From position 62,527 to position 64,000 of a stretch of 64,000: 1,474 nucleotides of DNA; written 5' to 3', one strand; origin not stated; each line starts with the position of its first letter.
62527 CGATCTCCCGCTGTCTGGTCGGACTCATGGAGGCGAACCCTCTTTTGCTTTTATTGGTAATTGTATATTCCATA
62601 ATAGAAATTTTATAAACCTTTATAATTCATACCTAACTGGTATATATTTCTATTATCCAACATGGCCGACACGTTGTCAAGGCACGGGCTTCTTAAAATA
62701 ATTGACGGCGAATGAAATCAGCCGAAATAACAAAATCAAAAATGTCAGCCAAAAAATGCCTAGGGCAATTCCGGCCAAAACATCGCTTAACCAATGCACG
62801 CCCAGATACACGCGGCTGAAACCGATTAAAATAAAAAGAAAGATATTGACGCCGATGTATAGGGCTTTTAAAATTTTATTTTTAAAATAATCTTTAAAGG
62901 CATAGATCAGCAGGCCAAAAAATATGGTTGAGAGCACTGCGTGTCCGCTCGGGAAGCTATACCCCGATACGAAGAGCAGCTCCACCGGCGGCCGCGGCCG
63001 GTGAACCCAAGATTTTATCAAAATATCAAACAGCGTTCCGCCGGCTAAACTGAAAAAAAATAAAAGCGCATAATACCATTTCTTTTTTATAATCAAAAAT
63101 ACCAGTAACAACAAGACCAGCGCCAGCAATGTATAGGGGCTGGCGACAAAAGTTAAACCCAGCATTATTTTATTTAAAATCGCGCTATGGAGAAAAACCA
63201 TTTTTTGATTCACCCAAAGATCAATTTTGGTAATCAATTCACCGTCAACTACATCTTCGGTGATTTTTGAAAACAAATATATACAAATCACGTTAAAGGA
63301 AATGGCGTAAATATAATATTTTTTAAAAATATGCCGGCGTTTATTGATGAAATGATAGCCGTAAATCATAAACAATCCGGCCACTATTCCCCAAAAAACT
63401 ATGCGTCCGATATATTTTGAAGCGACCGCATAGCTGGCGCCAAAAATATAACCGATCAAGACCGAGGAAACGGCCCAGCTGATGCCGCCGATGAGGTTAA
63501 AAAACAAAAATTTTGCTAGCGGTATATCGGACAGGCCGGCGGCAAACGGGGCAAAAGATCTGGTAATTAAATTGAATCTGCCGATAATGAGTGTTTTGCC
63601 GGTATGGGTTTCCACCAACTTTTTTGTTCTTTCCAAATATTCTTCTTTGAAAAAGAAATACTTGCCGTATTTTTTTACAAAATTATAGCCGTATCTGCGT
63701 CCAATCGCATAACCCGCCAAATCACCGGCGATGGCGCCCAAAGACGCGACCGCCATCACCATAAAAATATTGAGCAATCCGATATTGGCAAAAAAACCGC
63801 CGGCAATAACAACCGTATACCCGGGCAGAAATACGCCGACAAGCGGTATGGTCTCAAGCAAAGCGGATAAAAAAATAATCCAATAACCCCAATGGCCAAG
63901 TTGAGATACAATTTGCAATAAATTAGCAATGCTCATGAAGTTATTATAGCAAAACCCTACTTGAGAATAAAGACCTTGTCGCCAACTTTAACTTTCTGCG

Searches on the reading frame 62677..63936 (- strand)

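Call 83: search_protein_families(library=pfam, proteins=[window:62677-63936:-], max_evalue=0.0001)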
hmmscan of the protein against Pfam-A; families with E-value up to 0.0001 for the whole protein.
window:62677-63936:- (419 aa): 2 families
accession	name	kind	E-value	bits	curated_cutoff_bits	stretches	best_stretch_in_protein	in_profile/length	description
PF01569.27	PAP2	-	2e-19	70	27.2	1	290-404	2-125/130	PAP2 superfamily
PF09335.16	VTT_dom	-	1e-16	62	33.9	1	37-163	1-122/123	VTT domain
